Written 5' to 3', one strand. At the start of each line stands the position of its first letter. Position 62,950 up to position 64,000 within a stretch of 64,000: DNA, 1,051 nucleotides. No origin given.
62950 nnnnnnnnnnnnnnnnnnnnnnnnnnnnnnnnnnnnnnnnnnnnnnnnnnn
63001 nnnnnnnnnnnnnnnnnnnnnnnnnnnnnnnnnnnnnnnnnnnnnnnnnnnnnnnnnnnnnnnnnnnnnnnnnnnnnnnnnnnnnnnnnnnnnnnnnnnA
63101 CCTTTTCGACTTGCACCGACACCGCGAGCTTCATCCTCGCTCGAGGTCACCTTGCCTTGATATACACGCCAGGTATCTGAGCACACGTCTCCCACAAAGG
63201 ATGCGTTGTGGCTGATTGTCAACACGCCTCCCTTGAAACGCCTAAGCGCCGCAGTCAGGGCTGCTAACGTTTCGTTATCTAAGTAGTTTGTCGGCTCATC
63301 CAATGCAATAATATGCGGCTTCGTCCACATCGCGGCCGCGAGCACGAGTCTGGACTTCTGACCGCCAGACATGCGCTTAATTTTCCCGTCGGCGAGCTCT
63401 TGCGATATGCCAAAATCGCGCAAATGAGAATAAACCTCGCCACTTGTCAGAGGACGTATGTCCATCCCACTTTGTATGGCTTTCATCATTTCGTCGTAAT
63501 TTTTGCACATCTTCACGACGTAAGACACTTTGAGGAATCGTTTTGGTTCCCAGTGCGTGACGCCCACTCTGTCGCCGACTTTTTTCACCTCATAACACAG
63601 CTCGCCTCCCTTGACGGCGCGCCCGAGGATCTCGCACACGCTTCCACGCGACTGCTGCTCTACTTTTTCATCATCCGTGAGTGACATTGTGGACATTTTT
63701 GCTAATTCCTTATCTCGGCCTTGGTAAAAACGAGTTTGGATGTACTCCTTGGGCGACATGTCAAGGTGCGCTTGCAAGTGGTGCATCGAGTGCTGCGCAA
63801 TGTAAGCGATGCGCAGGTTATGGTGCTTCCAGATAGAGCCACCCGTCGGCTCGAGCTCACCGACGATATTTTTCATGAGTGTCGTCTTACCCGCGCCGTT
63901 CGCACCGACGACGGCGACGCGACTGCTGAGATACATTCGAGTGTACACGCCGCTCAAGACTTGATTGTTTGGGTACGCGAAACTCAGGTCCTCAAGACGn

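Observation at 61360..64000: eEF3-type ABC domain and a complete ABCF2/Arb1-like protein in one continuous frame (three NBDs)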

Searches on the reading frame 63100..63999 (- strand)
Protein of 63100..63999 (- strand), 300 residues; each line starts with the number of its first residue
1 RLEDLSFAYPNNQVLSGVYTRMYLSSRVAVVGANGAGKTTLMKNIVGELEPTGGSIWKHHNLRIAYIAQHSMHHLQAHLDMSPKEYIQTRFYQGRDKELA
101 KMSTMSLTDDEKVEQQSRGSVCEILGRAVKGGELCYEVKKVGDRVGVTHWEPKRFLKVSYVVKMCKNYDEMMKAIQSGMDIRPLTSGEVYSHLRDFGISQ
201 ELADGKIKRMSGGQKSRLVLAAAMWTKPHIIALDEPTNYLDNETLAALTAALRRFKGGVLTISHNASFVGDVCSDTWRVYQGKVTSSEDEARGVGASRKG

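Call 54: search_solved_structures(query=window:63100-63999:-, max_evalue=1e-30, show_alignments=2)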
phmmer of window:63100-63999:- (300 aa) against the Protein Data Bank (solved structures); distinct sequences matched with E-value up to 1e-30: 20.
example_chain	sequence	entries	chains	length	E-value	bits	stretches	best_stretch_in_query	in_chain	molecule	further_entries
6s47_Bi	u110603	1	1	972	1.6e-72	247.4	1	2-285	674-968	[NU+] prion formation protein 1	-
8ylr_v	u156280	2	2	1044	3.5e-72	246.3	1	4-295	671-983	Elongation factor 3A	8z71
7b7d_EF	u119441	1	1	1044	6.6e-72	245.4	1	4-295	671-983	Elongation factor 3A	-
2iw3_A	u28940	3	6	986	6.9e-72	245.3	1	4-287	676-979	ELONGATION FACTOR 3A | ELONGATION FACTOR 3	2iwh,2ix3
8yld_v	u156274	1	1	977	7.3e-72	245.3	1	4-287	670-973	Elongation factor 3A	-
2ix8_A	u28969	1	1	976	7.6e-72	245.2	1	4-287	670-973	ELONGATION FACTOR 3A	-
9nlh_H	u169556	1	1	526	8.4e-45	156.5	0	190-286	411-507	YheS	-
9vvi_W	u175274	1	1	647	1.9e-44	155.3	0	190-286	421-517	Probable ATP-binding protein YheS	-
9njf_Y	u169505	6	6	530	5.4e-42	147.3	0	203-275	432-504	Probable ATP-binding protein YbiT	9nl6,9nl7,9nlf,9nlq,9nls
5zxd_A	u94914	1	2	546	5.7e-42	147.2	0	194-286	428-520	ATP-binding cassette sub-family F member 1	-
7p7q_0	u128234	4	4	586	2.3e-39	138.6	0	198-276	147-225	ARE-ABC-F family resistance factor PoxtA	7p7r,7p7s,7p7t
6r84_A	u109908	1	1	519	3.2e-38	134.9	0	196-283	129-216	ABC transporter ATP-binding protein ARB1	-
8buu_9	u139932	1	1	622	4.7e-38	134.3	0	182-275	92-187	ExpZ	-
9nlj_U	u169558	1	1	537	4.8e-38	134.3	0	188-282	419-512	Uup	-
4fin_A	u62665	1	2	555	5e-34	121.1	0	204-274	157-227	EttA (YjjK) ABCF family protein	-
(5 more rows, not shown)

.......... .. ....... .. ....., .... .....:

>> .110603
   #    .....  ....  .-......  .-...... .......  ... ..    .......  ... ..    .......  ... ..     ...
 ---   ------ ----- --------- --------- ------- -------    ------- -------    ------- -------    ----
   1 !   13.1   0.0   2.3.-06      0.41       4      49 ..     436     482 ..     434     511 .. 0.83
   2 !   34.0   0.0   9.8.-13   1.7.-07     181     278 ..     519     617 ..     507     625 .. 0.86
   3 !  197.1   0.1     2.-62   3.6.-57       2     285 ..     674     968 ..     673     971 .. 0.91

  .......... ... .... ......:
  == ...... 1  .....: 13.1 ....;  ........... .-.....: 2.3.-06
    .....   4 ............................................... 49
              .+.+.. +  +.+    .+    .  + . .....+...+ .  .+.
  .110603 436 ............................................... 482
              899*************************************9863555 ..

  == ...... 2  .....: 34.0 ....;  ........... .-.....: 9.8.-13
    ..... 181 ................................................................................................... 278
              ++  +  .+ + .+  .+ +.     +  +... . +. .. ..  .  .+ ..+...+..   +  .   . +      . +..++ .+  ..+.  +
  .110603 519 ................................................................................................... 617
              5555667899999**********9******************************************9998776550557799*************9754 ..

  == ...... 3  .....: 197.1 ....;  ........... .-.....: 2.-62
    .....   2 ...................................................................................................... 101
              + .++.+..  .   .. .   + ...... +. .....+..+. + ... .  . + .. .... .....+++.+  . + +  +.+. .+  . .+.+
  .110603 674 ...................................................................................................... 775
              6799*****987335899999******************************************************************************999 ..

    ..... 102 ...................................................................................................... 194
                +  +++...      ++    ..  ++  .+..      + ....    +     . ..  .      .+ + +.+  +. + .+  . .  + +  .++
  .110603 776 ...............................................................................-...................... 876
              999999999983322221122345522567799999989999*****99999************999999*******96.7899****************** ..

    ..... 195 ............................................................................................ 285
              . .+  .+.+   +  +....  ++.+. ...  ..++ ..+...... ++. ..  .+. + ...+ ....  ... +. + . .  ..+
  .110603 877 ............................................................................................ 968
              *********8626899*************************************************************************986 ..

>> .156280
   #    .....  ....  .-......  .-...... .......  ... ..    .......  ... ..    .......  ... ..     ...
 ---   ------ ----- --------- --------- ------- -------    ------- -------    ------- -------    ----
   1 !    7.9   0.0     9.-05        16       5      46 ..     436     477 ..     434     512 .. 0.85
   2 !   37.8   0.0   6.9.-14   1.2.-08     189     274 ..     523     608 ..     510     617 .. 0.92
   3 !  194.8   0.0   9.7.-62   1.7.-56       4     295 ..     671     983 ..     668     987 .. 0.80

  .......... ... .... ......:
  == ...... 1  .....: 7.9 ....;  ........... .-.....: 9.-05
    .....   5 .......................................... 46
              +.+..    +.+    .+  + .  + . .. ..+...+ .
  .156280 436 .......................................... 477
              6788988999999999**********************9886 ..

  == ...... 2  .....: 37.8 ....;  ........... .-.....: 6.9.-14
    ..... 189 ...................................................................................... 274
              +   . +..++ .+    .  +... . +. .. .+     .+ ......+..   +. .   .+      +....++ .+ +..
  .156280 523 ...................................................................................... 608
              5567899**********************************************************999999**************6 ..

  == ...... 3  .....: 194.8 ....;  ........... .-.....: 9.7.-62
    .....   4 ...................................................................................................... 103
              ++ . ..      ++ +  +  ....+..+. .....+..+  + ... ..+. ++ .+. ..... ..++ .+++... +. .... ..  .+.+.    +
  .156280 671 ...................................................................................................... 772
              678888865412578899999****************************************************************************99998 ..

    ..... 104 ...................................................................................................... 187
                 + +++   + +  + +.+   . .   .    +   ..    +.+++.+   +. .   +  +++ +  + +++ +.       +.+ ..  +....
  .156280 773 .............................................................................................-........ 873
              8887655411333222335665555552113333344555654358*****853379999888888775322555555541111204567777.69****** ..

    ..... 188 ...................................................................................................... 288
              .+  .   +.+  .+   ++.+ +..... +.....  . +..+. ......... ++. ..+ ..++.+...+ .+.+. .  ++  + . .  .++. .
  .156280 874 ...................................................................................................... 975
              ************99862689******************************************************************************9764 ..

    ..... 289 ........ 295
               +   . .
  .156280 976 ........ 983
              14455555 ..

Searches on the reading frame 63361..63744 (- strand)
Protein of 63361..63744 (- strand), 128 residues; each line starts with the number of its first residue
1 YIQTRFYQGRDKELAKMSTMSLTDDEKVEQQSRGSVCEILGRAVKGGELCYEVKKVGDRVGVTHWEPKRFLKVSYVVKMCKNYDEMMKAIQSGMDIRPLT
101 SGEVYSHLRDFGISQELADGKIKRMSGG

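Call 53: search_protein_families(library=pfam, proteins=[window:63361-63744:-], max_evalue=10)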
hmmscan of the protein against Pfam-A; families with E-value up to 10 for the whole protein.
seq(128 aa): 0 families
